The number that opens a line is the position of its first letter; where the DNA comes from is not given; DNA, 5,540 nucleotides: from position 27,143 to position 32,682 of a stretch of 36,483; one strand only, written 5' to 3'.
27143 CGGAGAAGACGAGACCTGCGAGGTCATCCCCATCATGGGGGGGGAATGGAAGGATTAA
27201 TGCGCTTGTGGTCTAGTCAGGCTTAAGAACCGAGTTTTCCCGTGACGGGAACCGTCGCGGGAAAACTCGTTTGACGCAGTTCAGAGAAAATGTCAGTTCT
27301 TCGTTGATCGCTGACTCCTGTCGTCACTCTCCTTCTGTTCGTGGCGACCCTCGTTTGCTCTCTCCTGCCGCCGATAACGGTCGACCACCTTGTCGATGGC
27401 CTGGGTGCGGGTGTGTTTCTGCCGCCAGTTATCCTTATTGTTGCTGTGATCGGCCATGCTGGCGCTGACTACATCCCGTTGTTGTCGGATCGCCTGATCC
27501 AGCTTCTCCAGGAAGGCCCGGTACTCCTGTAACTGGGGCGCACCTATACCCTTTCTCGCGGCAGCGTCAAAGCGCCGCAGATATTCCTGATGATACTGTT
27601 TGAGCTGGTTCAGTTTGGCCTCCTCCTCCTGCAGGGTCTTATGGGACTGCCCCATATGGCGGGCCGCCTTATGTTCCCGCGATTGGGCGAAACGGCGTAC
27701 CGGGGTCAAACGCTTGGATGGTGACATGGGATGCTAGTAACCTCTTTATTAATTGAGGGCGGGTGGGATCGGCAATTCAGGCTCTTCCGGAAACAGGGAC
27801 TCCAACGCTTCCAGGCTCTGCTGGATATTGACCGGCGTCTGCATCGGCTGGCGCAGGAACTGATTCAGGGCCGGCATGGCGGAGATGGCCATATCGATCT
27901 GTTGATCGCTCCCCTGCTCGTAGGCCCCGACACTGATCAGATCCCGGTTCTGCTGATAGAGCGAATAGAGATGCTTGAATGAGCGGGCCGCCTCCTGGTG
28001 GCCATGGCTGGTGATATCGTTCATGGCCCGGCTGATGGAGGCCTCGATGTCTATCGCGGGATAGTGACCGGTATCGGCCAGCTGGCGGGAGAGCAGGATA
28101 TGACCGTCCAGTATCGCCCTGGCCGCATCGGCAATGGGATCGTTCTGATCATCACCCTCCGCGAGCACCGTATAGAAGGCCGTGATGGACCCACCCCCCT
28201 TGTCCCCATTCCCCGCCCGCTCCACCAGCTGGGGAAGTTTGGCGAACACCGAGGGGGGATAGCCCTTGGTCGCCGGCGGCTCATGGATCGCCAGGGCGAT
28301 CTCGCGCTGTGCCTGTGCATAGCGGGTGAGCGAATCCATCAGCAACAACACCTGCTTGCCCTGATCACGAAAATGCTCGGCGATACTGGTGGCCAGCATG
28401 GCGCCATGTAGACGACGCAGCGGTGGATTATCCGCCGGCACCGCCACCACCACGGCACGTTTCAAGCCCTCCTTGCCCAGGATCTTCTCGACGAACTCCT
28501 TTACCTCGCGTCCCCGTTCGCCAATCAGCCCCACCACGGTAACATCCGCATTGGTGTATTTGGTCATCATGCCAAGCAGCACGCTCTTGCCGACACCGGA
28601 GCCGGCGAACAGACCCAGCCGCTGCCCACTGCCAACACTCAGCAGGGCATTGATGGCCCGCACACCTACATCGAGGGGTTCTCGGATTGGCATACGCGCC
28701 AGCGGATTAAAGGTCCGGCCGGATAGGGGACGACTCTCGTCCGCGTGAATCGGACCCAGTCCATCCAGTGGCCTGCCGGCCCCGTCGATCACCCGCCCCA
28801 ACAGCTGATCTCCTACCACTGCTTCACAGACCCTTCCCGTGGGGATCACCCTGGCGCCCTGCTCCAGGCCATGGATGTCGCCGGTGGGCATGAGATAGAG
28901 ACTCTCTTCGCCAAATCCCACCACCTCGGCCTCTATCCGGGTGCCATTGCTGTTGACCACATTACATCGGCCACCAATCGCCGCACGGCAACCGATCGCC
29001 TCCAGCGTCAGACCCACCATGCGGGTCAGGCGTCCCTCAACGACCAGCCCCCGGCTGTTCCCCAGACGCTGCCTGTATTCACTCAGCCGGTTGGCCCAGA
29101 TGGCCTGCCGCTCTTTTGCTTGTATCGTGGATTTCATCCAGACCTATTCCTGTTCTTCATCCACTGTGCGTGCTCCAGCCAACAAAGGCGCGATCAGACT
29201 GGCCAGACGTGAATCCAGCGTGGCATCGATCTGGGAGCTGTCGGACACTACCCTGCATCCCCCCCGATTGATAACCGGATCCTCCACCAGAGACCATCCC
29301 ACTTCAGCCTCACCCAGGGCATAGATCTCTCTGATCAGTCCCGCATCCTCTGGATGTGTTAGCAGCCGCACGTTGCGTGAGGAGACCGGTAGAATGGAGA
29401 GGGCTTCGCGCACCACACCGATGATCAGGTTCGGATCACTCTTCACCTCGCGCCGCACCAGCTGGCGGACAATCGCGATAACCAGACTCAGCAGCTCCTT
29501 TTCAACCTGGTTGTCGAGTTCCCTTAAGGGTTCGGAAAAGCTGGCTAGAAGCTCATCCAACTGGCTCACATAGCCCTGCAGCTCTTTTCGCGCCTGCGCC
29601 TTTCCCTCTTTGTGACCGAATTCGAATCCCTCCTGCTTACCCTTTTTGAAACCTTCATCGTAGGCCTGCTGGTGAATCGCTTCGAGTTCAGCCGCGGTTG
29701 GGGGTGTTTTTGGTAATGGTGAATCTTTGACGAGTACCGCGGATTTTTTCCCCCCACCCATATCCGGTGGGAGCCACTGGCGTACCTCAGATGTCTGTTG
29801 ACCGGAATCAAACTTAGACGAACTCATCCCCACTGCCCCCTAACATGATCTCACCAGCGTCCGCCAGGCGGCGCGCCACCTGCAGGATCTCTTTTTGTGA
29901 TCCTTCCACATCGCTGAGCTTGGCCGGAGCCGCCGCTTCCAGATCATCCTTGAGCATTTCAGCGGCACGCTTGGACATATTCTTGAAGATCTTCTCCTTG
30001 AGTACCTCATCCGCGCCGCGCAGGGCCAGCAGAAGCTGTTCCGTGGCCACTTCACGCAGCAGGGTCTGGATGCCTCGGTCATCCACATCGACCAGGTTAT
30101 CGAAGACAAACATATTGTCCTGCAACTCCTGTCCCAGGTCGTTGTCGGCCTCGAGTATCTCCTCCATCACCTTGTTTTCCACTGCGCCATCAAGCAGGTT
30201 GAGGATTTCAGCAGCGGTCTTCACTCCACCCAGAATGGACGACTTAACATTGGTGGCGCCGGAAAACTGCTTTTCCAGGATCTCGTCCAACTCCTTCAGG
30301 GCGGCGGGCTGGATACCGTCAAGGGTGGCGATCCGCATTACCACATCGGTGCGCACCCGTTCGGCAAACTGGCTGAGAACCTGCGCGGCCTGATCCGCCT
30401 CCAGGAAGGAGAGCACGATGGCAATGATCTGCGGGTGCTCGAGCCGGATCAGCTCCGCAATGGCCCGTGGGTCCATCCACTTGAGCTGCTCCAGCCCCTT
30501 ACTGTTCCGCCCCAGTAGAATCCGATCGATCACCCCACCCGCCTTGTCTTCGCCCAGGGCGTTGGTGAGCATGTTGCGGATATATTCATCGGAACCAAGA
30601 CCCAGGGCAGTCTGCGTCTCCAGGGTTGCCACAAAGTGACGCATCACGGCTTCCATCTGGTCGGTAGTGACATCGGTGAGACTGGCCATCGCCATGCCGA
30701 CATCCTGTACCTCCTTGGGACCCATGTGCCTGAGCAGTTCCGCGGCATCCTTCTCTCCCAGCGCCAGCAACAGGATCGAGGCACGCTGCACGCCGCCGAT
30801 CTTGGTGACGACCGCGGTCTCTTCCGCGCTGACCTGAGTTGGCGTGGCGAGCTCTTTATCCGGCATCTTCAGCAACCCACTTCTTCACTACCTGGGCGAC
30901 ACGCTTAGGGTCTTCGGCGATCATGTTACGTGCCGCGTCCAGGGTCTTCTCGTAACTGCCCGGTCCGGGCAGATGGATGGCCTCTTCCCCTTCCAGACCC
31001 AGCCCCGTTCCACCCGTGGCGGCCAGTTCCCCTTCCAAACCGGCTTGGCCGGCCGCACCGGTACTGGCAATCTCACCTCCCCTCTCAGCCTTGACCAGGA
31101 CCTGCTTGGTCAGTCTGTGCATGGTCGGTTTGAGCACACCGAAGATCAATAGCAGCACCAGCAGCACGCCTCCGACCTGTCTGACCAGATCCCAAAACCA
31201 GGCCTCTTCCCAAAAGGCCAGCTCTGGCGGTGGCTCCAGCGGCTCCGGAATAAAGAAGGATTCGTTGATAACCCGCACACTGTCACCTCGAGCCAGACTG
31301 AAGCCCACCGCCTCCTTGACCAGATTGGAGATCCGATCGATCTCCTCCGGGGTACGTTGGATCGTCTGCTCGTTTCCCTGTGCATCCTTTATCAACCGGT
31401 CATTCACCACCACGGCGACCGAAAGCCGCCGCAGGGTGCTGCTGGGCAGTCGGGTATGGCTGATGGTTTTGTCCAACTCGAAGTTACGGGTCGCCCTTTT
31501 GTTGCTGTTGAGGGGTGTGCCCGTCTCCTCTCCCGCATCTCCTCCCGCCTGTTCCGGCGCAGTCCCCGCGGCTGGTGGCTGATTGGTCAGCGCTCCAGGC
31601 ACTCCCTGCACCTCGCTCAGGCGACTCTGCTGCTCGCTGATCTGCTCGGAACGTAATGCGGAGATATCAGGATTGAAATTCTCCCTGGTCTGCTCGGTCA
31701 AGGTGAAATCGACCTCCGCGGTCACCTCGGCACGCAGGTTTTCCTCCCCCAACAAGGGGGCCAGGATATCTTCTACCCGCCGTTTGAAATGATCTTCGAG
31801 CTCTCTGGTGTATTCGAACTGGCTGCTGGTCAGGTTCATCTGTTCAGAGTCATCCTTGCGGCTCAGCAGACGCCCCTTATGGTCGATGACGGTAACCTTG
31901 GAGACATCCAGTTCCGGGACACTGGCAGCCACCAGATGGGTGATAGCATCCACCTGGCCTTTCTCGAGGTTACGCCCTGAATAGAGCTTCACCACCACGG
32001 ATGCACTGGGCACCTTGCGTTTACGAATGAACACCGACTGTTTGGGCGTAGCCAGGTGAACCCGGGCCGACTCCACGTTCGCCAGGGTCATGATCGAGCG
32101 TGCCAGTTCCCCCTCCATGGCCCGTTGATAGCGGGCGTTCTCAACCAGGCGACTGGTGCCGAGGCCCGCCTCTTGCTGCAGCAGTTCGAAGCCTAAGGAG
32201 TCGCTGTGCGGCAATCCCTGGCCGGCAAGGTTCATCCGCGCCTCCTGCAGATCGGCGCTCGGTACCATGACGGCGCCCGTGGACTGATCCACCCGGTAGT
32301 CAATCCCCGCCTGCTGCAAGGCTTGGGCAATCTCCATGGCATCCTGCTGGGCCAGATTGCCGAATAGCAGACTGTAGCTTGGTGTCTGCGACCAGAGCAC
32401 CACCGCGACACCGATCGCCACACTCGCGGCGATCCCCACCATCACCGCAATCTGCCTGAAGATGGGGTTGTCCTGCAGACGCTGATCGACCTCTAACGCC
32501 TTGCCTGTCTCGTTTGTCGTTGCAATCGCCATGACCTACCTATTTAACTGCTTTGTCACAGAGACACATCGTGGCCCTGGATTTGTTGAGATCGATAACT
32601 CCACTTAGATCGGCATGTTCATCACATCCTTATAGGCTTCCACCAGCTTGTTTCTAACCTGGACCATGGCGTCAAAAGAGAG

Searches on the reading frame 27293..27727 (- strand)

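Call 7: search_protein_families(library=ncbifam, proteins=[window:27293-27727:-], max_evalue=0.00001)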
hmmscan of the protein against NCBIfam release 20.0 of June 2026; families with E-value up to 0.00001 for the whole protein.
window:27293-27727:- (144 aa): 1 family
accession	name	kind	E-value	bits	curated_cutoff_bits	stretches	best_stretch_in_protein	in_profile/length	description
TIGR02473.1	flagell_FliJ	equivalog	1.6e-23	83.7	50.45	1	5-141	2-138/141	flagellar export protein FliJ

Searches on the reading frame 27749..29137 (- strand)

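Call 7: search_protein_families(library=ncbifam, proteins=[window:27749-29137:-], max_evalue=0.00001)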
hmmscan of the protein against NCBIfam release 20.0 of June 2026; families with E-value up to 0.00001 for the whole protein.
window:27749-29137:- (462 aa): 35 families (the best 25 are shown)
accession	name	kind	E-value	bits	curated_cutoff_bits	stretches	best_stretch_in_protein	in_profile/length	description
TIGR03496.1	FliI_clade1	equivalog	1.5e-196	653.1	619.1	1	35-447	1-413/414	flagellar protein export ATPase FliI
TIGR01026.1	fliI_yscN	subfamily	3.8e-178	592.8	379.5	1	15-449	5-439/440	FliI/YscN family ATPase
TIGR03497.1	FliI_clade2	equivalog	1.7e-168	560.9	629.8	1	35-449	1-413/413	flagellar protein export ATPase FliI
NF005535.1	PRK07196.1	equivalog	2.4e-165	550.8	715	1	33-448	19-433/434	flagellar protein export ATPase FliI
TIGR02546.1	III_secr_ATP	equivalog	3.1e-160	533.5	604.75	1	32-448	4-421/423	type III secretion system ATPase SctN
TIGR03498.1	FliI_clade3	equivalog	5.1e-154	513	587.45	1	35-447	1-416/418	flagellar protein export ATPase FliI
NF005391.0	PRK06936.1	equivalog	4.2e-149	497.1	657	1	19-448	9-437/439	type III secretion system ATPase SctN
NF005295.0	PRK06820.1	equivalog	8.4e-140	466.6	690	1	27-447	23-437/440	EscN/YscN/HrcN family type III secretion system ATPase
NF006575.0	PRK09099.1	subfamily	3e-137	458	706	1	28-448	21-440/443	type III secretion system ATPase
NF006290.1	PRK08472.1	equivalog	2.5e-132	441.8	644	1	18-447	3-431/433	flagellar protein export ATPase FliI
NF005765.0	PRK07594.1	equivalog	9.4e-120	400.3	715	1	29-448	17-430/433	EscN/YscN/HrcN family type III secretion system ATPase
NF006012.0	PRK08149.1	equivalog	2.7e-118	395.6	594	1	37-447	13-428/431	type III secretion system ATPase SctN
NF004578.0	PRK05922.1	equivalog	1.5e-92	310.6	604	1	28-449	14-431/434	type III secretion system ATPase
NF040574.1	T3SS_ATP_VscN2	exception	1.7e-64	218.2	750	1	52-449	24-417/420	type III secretion system ATPase VscN2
NF009884.0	PRK13343.1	equivalog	4.5e-58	197.1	554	1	84-446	77-440/507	F0F1 ATP synthase subunit alpha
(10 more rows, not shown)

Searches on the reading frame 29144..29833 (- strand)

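Call 7: search_protein_families(library=ncbifam, proteins=[window:29144-29833:-], max_evalue=0.00001)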
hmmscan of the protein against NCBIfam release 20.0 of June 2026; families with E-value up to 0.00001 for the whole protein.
window:29144-29833:- (229 aa): 13 families
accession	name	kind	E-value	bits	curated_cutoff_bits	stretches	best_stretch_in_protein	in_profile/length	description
NF004270.2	PRK05687.2-1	equivalog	9.3e-50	169.3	180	2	54-217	59-222/223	flagellar assembly protein FliH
NF004267.1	PRK05687.1-3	equivalog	1.3e-49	168.7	293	2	60-219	98-258/266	flagellar assembly protein FliH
NF004269.1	PRK05687.1-5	equivalog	2.2e-40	138.9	279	1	37-218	50-230/249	flagellar assembly protein FliH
NF009925.1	PRK13386.1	equivalog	4.5e-30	104.6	192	1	53-215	58-218/228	flagellar assembly protein FliH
NF004266.1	PRK05687.1-1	equivalog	3.9e-23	82.1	260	1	55-213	63-221/230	flagellar assembly protein FliH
NF005198.1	PRK06669.1-3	equivalog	3.5e-14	52.7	200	1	47-212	124-288/299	flagellar assembly protein FliH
NF005392.0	PRK06937.1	equivalog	5.2e-13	48.8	159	1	49-215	42-197/209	HrpE/YscL family type III secretion apparatus protein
TIGR02499.1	HrpE_YscL_not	equivalog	3.9e-12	46.6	78.7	1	74-204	41-165/166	type III secretion system stator protein SctL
NF005196.1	PRK06669.1-1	equivalog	5.1e-12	45.8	200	1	56-213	107-268/274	flagellar assembly protein FliH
TIGR03825.1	FliH_bacil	equivalog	3e-11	43.3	148.9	1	62-224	86-251/255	flagellar assembly protein FliH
NF004968.0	PRK06328.1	equivalog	6.3e-09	35.5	220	1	89-213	69-196/223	HrpE/YscL family type III secretion apparatus protein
NF006574.0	PRK09098.1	subfamily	6.3e-06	25.8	278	1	87-219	85-224/277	HrpE/YscL family type III secretion apparatus protein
NF004690.0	PRK06032.1-1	equivalog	8.4e-06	25.5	201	0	59-148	34-124/209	flagellar assembly protein H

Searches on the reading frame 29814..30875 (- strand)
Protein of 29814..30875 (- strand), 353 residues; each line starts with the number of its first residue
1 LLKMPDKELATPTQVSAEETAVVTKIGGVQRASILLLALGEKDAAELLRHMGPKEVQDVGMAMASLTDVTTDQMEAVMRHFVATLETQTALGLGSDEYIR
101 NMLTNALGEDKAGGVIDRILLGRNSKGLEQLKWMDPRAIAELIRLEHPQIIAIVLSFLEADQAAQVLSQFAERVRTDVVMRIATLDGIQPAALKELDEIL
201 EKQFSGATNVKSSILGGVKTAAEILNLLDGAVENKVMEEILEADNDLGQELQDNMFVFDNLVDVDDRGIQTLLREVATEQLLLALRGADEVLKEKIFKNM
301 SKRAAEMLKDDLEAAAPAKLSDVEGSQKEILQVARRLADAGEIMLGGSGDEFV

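Call 7: search_protein_families(library=ncbifam, proteins=[window:29814-30875:-], max_evalue=0.00001)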
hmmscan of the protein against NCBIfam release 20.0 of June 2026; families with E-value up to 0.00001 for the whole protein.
window:29814-30875:- (353 aa): 2 families
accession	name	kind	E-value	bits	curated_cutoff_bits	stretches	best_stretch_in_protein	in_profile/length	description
TIGR00207.1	fliG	equivalog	3.3e-102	342.3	226.7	1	23-351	6-334/338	flagellar motor switch protein FliG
NF004260.2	PRK05686.2-1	equivalog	4.3e-26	91.8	550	1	22-315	11-303/316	flagellar motor switch protein FliG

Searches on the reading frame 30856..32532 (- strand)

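Call 7: search_protein_families(library=ncbifam, proteins=[window:30856-32532:-], max_evalue=0.00001)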
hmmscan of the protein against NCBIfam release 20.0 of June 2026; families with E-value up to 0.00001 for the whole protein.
window:30856-32532:- (558 aa): 2 families
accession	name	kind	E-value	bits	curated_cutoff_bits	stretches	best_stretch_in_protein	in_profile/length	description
TIGR00206.1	fliF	equivalog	2.6e-96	323.8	129.75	1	26-557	23-555/555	flagellar basal-body MS-ring/collar protein FliF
TIGR02544.1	III_secr_YscJ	equivalog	1.4e-23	83.6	161.95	1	54-217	20-185/193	type III secretion system inner membrane ring lipoprotein SctJ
